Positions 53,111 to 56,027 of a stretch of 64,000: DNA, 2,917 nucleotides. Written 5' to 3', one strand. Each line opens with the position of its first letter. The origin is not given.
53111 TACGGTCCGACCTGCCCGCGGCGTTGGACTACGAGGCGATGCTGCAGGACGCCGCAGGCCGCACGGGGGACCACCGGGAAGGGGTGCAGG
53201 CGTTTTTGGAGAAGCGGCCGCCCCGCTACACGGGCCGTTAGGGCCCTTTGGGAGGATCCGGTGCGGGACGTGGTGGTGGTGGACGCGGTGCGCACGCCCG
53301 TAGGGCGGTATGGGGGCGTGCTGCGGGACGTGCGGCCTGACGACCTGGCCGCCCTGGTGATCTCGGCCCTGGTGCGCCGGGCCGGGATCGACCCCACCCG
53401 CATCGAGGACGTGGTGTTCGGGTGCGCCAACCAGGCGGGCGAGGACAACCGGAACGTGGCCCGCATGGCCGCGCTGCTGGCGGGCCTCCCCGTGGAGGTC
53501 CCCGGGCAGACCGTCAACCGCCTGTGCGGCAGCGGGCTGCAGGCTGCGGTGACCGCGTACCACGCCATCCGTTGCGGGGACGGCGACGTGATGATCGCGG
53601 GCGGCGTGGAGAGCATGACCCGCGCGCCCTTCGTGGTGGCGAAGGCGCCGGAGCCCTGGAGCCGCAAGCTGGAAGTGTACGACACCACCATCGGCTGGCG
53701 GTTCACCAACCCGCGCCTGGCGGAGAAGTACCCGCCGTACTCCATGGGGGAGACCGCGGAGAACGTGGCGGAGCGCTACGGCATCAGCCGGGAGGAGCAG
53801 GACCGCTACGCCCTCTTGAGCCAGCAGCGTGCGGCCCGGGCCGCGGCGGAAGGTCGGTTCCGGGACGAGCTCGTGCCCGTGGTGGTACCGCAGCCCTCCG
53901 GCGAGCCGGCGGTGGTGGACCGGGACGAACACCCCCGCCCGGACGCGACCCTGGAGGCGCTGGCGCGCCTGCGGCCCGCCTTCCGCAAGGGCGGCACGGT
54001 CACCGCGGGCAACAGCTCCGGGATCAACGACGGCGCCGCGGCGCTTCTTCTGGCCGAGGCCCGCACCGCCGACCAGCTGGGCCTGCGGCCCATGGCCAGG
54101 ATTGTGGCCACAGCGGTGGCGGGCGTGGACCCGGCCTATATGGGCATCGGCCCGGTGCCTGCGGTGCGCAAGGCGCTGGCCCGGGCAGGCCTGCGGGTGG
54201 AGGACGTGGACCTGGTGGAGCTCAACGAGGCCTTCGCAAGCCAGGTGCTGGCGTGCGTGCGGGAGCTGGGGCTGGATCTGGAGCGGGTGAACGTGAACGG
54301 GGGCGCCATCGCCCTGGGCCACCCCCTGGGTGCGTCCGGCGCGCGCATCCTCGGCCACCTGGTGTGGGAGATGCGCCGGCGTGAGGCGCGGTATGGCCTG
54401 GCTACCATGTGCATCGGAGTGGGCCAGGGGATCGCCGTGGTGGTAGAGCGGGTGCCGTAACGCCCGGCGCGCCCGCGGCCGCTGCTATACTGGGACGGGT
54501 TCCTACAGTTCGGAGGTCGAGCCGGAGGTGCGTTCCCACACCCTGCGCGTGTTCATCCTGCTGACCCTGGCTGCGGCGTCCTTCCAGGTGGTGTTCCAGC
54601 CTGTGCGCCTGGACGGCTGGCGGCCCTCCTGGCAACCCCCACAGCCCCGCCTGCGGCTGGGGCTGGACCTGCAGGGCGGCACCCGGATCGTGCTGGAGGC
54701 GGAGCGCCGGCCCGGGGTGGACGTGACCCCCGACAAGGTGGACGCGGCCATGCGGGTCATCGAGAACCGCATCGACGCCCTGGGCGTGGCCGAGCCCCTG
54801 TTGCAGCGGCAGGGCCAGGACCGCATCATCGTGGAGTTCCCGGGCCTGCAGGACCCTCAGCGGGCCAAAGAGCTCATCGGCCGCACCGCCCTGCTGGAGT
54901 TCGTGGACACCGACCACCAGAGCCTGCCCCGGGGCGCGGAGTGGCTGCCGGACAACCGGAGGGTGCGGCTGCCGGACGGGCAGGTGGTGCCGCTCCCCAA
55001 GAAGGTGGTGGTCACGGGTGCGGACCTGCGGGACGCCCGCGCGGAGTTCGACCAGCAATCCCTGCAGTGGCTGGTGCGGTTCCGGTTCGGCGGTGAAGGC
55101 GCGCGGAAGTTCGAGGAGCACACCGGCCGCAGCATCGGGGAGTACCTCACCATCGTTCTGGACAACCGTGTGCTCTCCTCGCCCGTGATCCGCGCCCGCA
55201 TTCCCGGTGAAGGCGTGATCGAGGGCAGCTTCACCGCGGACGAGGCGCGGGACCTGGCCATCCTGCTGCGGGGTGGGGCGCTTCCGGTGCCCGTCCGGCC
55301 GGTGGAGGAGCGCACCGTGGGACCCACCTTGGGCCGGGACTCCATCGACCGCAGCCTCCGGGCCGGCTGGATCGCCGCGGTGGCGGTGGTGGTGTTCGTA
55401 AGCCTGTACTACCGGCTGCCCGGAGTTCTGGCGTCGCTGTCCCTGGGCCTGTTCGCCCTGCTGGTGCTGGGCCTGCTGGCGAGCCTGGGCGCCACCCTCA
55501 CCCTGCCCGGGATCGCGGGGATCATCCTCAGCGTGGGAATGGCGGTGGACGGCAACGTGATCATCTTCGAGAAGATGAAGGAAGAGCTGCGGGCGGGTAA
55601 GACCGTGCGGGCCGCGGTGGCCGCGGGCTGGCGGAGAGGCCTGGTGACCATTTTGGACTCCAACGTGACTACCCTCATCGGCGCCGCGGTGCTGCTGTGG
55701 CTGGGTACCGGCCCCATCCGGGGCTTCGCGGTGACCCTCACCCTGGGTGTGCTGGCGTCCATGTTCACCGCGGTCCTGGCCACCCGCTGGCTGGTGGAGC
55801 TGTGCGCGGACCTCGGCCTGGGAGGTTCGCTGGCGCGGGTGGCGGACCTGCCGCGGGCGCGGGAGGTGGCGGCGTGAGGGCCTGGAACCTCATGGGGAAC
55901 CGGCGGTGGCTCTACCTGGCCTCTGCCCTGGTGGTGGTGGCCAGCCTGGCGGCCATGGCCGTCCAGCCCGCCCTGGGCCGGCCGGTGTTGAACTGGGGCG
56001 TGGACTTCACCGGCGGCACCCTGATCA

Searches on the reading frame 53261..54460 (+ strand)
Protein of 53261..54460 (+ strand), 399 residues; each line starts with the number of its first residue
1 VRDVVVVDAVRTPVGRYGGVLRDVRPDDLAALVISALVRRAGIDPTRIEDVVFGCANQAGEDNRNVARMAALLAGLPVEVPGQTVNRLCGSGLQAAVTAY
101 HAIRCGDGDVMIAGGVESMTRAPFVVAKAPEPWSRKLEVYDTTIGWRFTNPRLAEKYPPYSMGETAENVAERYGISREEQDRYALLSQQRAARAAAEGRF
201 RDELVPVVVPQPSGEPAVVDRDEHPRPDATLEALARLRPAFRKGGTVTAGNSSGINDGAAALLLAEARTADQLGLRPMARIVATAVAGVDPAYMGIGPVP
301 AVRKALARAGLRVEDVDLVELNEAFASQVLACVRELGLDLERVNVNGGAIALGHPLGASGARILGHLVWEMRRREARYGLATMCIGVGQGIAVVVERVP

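Call 25: search_protein_families(library=pfam, proteins=[window:53261-54460:+], max_evalue=0.0001)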
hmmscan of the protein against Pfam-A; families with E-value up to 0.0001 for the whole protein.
window:53261-54460:+ (399 aa): 4 families
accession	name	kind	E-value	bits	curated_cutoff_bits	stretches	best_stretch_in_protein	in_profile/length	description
PF00108.29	Thiolase_N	-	1.3e-87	293.9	26.4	1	4-266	1-258/260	Thiolase, N-terminal domain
PF02803.24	Thiolase_C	-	8.7e-53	177.6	27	1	276-397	2-123/123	Thiolase, C-terminal domain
PF22691.2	Thiolase_C_1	-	3.3e-06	27.3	28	0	301-338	23-60/144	Thiolase C-terminal domain-like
PF00109.32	ketoacyl-synt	-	1.9e-05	24.8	20.8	1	82-121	167-206/252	Beta-ketoacyl synthase, N-terminal domain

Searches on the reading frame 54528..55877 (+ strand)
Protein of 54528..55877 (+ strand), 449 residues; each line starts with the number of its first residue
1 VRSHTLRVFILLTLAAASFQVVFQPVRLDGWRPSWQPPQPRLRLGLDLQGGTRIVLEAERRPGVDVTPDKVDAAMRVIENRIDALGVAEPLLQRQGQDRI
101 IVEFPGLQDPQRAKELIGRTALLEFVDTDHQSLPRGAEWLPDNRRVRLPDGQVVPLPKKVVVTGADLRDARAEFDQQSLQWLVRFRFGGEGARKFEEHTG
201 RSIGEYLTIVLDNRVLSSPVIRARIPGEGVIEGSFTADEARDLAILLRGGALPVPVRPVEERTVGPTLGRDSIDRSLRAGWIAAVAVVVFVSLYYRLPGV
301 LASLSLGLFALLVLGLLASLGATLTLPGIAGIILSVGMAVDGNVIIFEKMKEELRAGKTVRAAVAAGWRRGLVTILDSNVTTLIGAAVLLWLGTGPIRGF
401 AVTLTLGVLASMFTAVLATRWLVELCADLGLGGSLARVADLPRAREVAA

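Call 25: search_protein_families(library=pfam, proteins=[window:54528-55877:+], max_evalue=0.0001)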
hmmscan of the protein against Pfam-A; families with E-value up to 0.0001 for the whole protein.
window:54528-55877:+ (449 aa): 4 families
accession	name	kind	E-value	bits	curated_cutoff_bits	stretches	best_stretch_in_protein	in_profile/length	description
PF22599.2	SecDF_P1_head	-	8.5e-34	116.3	27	1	150-254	9-114/114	SecDF, P1 head subdomain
PF21760.3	SecD_1st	-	1.9e-27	94.9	27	1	71-129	1-59/60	Protein translocase subunit SecDF, P1 domain, N-terminal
PF02355.23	SecD_SecF_C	-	1.2e-16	61.1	20.5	1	260-419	17-179/189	Protein export membrane protein SecD/SecF, C-terminal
PF07549.19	Sec_GG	-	2.6e-05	24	20.3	1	41-59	7-25/28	SecD/SecF GG Motif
